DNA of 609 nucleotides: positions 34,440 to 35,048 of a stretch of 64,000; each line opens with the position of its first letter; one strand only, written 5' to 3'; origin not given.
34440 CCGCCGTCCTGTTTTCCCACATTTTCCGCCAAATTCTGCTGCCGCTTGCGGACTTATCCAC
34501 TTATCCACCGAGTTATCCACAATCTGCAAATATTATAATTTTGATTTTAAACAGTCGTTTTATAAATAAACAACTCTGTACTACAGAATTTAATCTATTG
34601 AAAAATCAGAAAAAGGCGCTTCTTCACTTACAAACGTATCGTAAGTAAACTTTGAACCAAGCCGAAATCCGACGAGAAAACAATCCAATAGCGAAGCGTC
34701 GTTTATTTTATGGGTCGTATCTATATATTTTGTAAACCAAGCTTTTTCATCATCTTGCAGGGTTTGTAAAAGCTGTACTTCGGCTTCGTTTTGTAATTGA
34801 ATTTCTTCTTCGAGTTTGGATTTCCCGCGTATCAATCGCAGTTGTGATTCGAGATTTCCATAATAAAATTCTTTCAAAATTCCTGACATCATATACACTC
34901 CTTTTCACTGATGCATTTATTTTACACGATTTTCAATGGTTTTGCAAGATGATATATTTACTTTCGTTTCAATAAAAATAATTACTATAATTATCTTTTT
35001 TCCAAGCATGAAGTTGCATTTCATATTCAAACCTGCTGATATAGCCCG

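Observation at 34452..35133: Two near-identical triple DnaA-box arrays form direct repeats around a low-GC one-gene cassette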

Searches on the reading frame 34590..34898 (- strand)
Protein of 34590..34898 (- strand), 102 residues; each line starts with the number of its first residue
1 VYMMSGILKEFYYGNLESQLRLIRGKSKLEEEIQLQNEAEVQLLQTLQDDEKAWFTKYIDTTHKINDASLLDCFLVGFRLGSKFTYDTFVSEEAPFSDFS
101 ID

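Call 4: search_protein_families(library=pfam, proteins=[window:34590-34898:-], max_evalue=0.1)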
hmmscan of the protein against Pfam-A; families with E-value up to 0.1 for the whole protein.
window:34590-34898:- (102 aa): 2 families
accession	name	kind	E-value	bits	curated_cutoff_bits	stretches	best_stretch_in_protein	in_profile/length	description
PF20648.2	DUF6809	-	5e-17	62.9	27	1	4-87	1-84/85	Family of unknown function (DUF6809)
PF11262.13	Tho2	-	0.015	14.9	23.1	1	24-75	65-116/305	Transcription factor/nuclear export subunit protein 2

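Call 10: find_homologous_proteins(query=window:34590-34898:-, max_evalue=0.001)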
Query window:34590-34898:- (102 aa): 111 proteins with E <= 0.001 among 113 candidates.
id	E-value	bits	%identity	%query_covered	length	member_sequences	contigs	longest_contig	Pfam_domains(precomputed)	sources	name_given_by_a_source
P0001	4.8e-58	211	99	98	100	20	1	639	PF20648.3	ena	-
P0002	7.8e-50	185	92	98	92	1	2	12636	PF20648.3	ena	-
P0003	7.8e-34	133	92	70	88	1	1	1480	PF20648.3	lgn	-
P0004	3.3e-27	112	59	93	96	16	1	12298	PF20648.3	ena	-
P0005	8.9e-25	104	55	93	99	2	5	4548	PF20648.3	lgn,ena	-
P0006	2.2e-24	103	55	93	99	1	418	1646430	PF20648.3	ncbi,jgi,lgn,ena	jgi:hypothetical protein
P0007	2.2e-24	103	55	93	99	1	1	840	PF20648.3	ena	-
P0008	3.0e-24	103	55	93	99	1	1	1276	PF20648.3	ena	-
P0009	4.1e-24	102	55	93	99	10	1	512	PF20648.3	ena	-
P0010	4.6e-24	102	54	93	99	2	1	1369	PF20648.3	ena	-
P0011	4.8e-24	102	54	93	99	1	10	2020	PF20648.3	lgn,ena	-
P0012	5.2e-24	102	54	93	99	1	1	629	PF20648.3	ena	-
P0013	5.6e-24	102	55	93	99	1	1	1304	PF20648.3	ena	-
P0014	5.7e-24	102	54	93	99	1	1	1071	PF20648.3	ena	-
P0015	6.4e-24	102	54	93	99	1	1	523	PF20648.3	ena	-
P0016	6.5e-24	102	54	93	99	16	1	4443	PF20648.3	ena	-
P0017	7.5e-24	101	55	93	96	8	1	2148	PF20648.3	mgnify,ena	mgnify:FL=1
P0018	8.6e-24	101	54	93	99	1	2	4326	PF20648.3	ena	-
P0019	1.1e-23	101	54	93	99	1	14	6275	PF20648.3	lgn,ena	-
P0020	1.5e-23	100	54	93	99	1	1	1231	PF20648.3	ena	-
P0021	2.2e-23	100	54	93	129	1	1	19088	PF20648.3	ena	-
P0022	5.6e-23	99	53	93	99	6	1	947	PF20648.3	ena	-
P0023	7.8e-23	98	53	93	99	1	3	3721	PF20648.3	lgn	-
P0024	1.1e-22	98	54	93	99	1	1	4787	PF20648.3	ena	-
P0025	2.1e-22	97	52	93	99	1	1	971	PF20648.3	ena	-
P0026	3.3e-22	96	53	91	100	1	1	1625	PF20648.3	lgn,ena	-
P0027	1.5e-18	84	42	97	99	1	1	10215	PF20648.3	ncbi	-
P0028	2.4e-18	84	46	93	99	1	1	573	PF20648.3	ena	-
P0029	3.4e-18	83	44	93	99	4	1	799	PF20648.3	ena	-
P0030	1.6e-17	81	44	93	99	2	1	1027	PF20648.3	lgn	-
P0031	1.3e-16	78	40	94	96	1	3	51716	PF20648.3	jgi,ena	-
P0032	2.1e-16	78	44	87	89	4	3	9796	PF20648.3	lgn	-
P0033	2.8e-16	77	43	94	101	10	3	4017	PF20648.3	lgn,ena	-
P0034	4.2e-16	77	42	95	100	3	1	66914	PF20648.3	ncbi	-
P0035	5.7e-16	76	43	93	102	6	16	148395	PF20648.3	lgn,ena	-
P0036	8.2e-16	76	42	93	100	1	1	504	PF20648.3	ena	-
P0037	9.2e-15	72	39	93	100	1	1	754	PF20648.3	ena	-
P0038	1.1e-14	72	40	93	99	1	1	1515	PF20648.3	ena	-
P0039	3.0e-14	71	61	60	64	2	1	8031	PF20648.3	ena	-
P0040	3.0e-14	71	40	87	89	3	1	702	PF20648.3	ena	-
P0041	3.2e-14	71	44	85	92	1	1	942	PF20648.3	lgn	-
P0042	1.6e-13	68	43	86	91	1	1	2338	PF20648.3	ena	-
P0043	2.8e-13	68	44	85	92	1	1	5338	PF20648.3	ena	-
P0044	4.8e-13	67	45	85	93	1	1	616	PF20648.3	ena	-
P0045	5.3e-13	67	40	93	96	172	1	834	PF20648.3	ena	-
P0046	7.9e-13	66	43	85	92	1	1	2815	PF20648.3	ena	-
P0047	1.1e-12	66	42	87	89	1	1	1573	PF20648.3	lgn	-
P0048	1.1e-12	66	42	86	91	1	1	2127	PF20648.3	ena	-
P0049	1.1e-12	66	42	87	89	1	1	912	PF20648.3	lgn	-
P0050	1.3e-12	65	43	88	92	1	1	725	PF20648.3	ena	-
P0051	1.3e-12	65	44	87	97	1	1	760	PF20648.3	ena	-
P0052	1.7e-12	65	40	89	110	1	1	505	PF20648.3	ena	-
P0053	3.2e-12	64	43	85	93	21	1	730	PF20648.3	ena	-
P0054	3.8e-12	64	40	87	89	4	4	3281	PF20648.3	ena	-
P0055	4.3e-12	64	44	85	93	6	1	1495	PF20648.3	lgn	-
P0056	5.5e-12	63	43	85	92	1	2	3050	PF20648.3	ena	-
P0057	6.1e-12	63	43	85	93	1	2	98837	PF20648.3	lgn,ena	-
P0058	7.1e-12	63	42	88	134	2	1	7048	PF20648.3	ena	-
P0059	8.1e-12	63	42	88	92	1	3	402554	PF20648.3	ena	-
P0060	8.3e-12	63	43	85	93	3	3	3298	PF20648.3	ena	-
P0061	1.1e-11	62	45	85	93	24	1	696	PF20648.3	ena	-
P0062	1.6e-11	62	43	85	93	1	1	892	PF20648.3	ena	-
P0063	1.9e-11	62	44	85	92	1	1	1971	PF20648.3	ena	-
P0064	2.2e-11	61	41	85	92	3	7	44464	PF20648.3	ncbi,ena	-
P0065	2.2e-11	61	43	85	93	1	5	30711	PF20648.3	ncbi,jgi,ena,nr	ncbi:MAG: hypothetical protein E7558_07480 [Ruminococcaceae bacterium]|nr:hypothetical protein [Osci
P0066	2.3e-11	61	44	85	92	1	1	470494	PF20648.3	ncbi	-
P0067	3.0e-11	61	41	85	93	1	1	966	PF20648.3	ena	-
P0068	3.1e-11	61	40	87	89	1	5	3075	PF20648.3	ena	-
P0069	3.6e-11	61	40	85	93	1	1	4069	PF20648.3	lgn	-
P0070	4.1e-11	61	43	85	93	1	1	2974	PF20648.3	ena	-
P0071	4.2e-11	61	41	85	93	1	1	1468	PF20648.3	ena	-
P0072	4.3e-11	61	43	85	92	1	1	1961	PF20648.3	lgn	-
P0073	4.4e-11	60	43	85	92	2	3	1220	PF20648.3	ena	-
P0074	4.4e-11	60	41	85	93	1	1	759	PF20648.3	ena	-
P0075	4.8e-11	60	43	85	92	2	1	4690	PF20648.3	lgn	-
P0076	5.8e-11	60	38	93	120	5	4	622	PF20648.3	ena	-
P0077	6.5e-11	60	43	85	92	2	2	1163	PF20648.3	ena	-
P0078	7.9e-11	60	39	88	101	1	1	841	PF20648.3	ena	-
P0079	9.0e-11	59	40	85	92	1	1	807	PF20648.3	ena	-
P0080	9.4e-11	59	40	85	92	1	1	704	PF20648.3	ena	-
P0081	1.0e-10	59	41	85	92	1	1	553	PF20648.3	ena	-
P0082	1.1e-10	59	40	85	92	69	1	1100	PF20648.3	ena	-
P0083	1.1e-10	59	41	85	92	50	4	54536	PF20648.3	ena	-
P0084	1.2e-10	59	41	86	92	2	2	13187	PF20648.3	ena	-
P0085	1.4e-10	59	39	85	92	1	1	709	PF20648.3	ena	-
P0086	1.5e-10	59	41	86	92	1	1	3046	PF20648.3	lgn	-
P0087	1.7e-10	59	38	85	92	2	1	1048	PF20648.3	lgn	-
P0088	1.7e-10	59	40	85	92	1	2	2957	PF20648.3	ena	-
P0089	1.7e-10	59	39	88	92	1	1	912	PF20648.3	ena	-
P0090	1.8e-10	58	41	85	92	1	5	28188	PF20648.3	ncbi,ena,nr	ncbi:MAG: hypothetical protein IKB88_00680 [Clostridia bacterium]|nr:hypothetical protein [Clostridi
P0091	2.0e-10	58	38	85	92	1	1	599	PF20648.3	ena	-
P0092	2.6e-10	58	39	85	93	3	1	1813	PF20648.3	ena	-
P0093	3.1e-10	58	40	85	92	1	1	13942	PF20648.3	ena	-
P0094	3.4e-10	58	39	87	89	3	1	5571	PF20648.3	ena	-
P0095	3.5e-10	58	39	85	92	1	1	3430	PF20648.3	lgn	-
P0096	5.7e-10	57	37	85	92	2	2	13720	PF20648.3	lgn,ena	-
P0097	1.0e-9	56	37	85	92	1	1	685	PF20648.3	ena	-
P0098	1.3e-9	56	40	85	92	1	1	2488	PF20648.3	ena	-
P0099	1.8e-9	55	39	86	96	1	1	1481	PF20648.3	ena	-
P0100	2.4e-9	55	40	85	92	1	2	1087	PF20648.3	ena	-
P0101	2.4e-9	55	36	85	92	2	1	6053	PF20648.3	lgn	-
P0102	3.2e-9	54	40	85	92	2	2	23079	PF20648.3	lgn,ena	-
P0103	6.1e-9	54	36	85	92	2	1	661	PF20648.3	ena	-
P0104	8.6e-9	53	34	85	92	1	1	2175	PF20648.3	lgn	-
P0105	2.1e-8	52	36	85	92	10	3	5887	PF20648.3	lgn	-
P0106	3.7e-8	51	34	85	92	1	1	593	PF20648.3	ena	-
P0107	3.7e-8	51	53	48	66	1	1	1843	PF20648.3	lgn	-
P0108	6.6e-8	50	36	85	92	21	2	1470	PF20648.3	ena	-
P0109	7.3e-8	50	32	88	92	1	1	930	PF20648.3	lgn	-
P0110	1.2e-7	49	33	88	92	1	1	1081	PF20648.3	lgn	-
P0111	1.9e-6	46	32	85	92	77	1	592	PF20648.3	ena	-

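Call 11: find_encoding_contigs(protein=P0002, flank=6000, max_places=3)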
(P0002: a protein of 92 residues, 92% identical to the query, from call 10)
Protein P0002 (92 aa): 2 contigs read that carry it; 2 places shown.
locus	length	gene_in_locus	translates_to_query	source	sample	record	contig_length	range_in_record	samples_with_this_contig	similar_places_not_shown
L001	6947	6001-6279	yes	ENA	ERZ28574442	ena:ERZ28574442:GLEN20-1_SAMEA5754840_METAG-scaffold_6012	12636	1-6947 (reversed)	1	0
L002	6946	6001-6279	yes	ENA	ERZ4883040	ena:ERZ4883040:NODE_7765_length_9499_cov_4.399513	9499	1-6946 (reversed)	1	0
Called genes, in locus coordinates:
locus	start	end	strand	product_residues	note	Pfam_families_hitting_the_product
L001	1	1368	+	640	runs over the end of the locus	PF02518:HATPase_c, PF00204:DNA_gyraseB, PF01751:Toprim, PF00986:DNA_gyraseB_C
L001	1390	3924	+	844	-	PF00521:DNA_topoisoIV, PF03989:DNA_gyraseA_C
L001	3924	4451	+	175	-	PF01648:ACPS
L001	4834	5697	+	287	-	-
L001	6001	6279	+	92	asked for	PF20648:DUF6809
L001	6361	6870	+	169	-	-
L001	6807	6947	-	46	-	?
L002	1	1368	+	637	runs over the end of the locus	PF02518:HATPase_c, PF00204:DNA_gyraseB, PF01751:Toprim, PF00986:DNA_gyraseB_C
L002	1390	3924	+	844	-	PF00521:DNA_topoisoIV, PF03989:DNA_gyraseA_C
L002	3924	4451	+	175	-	PF01648:ACPS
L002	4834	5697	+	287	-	-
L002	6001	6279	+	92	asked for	PF20648:DUF6809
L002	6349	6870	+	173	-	-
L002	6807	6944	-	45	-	?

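Call 12: find_encoding_contigs(protein=P0004, flank=6000, max_places=3)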
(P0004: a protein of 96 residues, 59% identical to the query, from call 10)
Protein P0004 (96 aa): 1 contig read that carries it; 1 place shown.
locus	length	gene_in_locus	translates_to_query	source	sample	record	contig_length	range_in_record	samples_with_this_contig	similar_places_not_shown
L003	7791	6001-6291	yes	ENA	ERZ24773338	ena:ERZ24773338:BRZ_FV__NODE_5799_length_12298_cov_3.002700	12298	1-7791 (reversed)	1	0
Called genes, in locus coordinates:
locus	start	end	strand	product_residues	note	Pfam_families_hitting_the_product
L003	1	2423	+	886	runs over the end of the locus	PF02838:Glyco_hydro_20b, PF00728:Glyco_hydro_20, PF00754:F5_F8_type_C, PF22633:F5_F8_type_C_2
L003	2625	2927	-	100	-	PF07876:Dabb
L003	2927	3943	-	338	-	PF00106:adh_short (faint), PF01073:3Beta_HSD, PF01370:Epimerase, PF02719:Polysacc_synt_2, PF04321:RmlD_sub_bind, PF07993:NAD_binding_4 (faint), PF16363:GDP_Man_Dehyd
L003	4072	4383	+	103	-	PF12116:SpoIIID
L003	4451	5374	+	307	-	PF00294:PfkB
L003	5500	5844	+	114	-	PF12844:HTH_19 (weak), PF13560:HTH_31, PF01381:HTH_3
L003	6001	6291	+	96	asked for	PF20648:DUF6809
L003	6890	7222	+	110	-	PF12844:HTH_19, PF13560:HTH_31, PF01381:HTH_3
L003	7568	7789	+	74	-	?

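Call 13: find_encoding_contigs(protein=P0006, flank=6000, max_places=6)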
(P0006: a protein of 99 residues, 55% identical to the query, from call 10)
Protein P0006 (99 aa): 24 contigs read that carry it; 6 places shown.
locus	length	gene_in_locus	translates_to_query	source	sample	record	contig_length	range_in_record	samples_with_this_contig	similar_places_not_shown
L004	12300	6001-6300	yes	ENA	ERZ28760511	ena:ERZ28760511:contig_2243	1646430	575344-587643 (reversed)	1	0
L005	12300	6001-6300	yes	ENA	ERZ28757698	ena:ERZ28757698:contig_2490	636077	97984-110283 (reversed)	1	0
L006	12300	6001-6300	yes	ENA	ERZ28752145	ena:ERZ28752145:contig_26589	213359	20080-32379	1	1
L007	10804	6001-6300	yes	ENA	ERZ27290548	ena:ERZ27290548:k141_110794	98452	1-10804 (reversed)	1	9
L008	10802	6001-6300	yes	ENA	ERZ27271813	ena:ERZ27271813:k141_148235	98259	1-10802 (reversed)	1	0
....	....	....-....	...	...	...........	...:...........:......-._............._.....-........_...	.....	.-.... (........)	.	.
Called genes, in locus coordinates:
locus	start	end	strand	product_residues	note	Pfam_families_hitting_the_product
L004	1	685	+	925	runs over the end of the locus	PF02838:Glyco_hydro_20b, PF00728:Glyco_hydro_20, PF00754:F5_F8_type_C, PF22633:F5_F8_type_C_2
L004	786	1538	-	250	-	PF13489:Methyltransf_23 (weak), PF08241:Methyltransf_11, PF08242:Methyltransf_12, PF13649:Methyltransf_25, PF13847:Methyltransf_31 (weak)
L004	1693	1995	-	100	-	PF07876:Dabb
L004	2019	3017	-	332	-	PF00106:adh_short (faint), PF01073:3Beta_HSD, PF01370:Epimerase, PF02719:Polysacc_synt_2, PF04321:RmlD_sub_bind, PF07993:NAD_binding_4 (faint), PF08659:KR (faint), PF16363:GDP_Man_Dehyd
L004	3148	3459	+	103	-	PF12116:SpoIIID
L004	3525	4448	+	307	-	PF00294:PfkB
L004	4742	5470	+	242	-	-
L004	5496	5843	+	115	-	PF13560:HTH_31, PF01381:HTH_3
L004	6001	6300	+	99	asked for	PF20648:DUF6809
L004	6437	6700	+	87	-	PF12844:HTH_19, PF13560:HTH_31 (weak), PF01381:HTH_3, PF13443:HTH_26 (weak)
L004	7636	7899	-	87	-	PF06769:YoeB_toxin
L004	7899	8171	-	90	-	PF02604:PhdYeFM_antitox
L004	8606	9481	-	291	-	PF01209:Ubie_methyltran, PF13489:Methyltransf_23, PF05175:MTS (weak), PF08241:Methyltransf_11, PF08242:Methyltransf_12, PF13649:Methyltransf_25, PF13847:Methyltransf_31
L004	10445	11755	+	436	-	PF13421:Band_7_1, PF12773:DZR (faint)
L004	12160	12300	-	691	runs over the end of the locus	PF00754:F5_F8_type_C (weak), PF16147:DUF4855, PF17963:Big_9 (weak)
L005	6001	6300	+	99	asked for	PF20648:DUF6809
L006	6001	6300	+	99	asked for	PF20648:DUF6809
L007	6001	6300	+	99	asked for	PF20648:DUF6809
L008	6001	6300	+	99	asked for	PF20648:DUF6809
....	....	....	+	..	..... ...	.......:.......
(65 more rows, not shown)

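Call 47: search_solved_structures(query=A2, max_evalue=10)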
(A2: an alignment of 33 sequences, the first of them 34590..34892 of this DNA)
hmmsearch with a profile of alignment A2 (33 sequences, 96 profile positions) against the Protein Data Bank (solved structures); distinct sequences matched with E-value up to 10: 8.
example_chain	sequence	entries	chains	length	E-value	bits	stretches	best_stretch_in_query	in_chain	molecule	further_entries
3h2t_A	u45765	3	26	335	0.14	16.1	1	13-67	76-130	Baseplate structural protein Gp6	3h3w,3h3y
6un9_A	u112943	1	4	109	0.31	14.9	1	21-72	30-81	Uncharacterized protein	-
5hx2_D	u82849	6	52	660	0.59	14.1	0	13-67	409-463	Baseplate wedge protein gp6 | gp6, baseplate wedge protein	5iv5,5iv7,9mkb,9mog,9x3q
9f4a_AX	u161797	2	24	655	1.1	13.2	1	15-71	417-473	Baseplate wedge protein gp6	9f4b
6inr_A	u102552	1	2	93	3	11.8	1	10-61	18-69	Putative effector, AYWB SAP54-like protein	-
5yr0_A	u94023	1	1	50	3.3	11.7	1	23-51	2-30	Beclin-1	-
6jyi_A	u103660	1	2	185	7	10.6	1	10-58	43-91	Transcriptional repressor PadR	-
7wu7_4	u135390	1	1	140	8.2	10.4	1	14-61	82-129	Prefoldin subunit 4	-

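Call 48: search_protein_families(library=phrogs, proteins=[window:34590-34892:-], max_evalue=0.01)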
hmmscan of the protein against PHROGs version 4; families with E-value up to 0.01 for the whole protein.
window:34590-34892:- (100 aa): 0 families

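Call 49: find_encoding_contigs(protein=P0059, flank=4000, max_places=2)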
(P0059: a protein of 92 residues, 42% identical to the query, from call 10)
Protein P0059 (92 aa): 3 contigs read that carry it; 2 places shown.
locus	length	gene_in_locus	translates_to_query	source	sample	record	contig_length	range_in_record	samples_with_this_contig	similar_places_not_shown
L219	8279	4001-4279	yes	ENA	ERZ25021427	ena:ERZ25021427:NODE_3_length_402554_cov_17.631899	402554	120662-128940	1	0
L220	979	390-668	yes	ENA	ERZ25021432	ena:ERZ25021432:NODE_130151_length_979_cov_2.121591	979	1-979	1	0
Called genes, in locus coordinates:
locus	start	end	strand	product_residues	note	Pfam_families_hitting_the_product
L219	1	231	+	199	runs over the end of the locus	PF21176:RecR_HhH, PF02132:RecR_ZnF (weak), PF13662:Toprim_4, PF01751:Toprim, PF21175:RecR_C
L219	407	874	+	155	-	PF01668:SmpB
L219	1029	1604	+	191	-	PF12844:HTH_19, PF01381:HTH_3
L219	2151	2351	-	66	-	-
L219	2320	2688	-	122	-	-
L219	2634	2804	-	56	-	-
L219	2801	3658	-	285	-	PF01381:HTH_3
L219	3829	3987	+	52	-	-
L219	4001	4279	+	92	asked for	PF20648:DUF6809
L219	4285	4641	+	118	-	PF14198:TnpV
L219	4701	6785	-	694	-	PF03235:GmrSD_N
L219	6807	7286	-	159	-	-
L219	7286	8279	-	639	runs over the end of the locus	PF13476:AAA_23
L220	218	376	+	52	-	-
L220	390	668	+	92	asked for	PF20648:DUF6809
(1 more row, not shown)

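Call 50: find_encoding_contigs(protein=P0035, flank=4000, max_places=3)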
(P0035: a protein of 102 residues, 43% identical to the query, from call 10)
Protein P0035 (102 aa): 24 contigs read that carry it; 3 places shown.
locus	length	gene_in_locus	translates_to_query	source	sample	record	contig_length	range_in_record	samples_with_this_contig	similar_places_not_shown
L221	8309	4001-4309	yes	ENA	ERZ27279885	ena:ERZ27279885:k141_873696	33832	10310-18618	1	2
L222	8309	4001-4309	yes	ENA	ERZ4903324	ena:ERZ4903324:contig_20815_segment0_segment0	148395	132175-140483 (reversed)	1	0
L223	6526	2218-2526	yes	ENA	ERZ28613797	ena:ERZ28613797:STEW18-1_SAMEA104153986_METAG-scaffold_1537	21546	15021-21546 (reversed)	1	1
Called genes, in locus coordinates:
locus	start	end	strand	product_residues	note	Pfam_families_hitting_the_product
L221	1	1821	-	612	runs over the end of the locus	PF09852:DUF2079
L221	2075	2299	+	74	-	PF04014:MazE_antitoxin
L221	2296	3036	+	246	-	PF00005:ABC_tran, PF13304:AAA_21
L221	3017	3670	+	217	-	PF13346:ABC2_membrane_5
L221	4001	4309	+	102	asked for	PF20648:DUF6809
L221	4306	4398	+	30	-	-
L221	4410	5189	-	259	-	PF01973:MptE-like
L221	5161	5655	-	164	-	PF00702:Hydrolase (faint), PF08282:Hydrolase_3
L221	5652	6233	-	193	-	PF01380:SIS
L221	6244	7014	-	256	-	PF00793:DAHP_synth_1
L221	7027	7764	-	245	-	PF02348:CTP_transf_3, PF12804:NTP_transf_3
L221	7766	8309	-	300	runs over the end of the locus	PF00535:Glycos_transf_2, PF10111:Glyco_tranf_2_2 (weak), PF13641:Glyco_tranf_2_3 (weak)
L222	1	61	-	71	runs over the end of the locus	-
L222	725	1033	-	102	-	PF00300:His_Phos_1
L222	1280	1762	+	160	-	-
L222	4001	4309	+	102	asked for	PF20648:DUF6809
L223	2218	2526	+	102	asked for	PF20648:DUF6809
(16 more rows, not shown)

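Call 51: find_encoding_contigs(protein=P0031, flank=4000, max_places=2)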
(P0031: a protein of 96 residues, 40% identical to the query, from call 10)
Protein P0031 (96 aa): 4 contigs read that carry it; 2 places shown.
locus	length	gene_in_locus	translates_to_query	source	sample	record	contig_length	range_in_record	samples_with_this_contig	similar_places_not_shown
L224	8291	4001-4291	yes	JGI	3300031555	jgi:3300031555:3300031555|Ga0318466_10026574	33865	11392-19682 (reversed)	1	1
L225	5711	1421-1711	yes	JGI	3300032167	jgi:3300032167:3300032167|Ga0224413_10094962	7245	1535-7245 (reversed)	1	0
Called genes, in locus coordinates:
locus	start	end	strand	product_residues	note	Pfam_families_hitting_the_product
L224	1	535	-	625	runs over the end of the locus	-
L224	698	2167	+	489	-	-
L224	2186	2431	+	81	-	-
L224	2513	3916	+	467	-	PF14659:Phage_int_SAM_3, PF00589:Phage_integrase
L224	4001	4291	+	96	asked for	PF20648:DUF6809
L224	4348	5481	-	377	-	PF07804:HipA_C (faint)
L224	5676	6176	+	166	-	PF04542:Sigma70_r2, PF04545:Sigma70_r4 (weak), PF08281:Sigma70_r4_2 (weak)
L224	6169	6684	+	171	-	-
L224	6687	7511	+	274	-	PF25425:YfjL_N, PF24911:YfjL_C (faint)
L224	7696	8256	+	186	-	PF04542:Sigma70_r2, PF08281:Sigma70_r4_2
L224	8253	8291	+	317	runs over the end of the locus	-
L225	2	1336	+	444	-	?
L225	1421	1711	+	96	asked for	PF20648:DUF6809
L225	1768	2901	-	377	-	PF07804:HipA_C (faint)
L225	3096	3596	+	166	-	PF04542:Sigma70_r2, PF04545:Sigma70_r4 (weak), PF08281:Sigma70_r4_2 (weak)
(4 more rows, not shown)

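Call 53: predict_structure(alignment_id=A2)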
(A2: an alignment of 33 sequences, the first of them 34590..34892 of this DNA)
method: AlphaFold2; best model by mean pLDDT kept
length: 100 residues; sequences in the alignment: 33
mean_pLDDT: 76.8   pTM: 0.53
mean pLDDT of the five models: 76.8, 74.1, 73.1, 72.9, 71.7
residues with pLDDT >= 90: 40; 70-90: 26; 50-70: 22; < 50: 12
segments of 3 or more residues with pLDDT < 50: 17-19, 98-100
pLDDT, mean of each block of 10 residues (from residue 1): 52 50 70 93 96 97 92 88 79 51
secondary structure, 60 per line:
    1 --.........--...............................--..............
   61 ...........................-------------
elements in order: H3-11 H14-44 H47-87
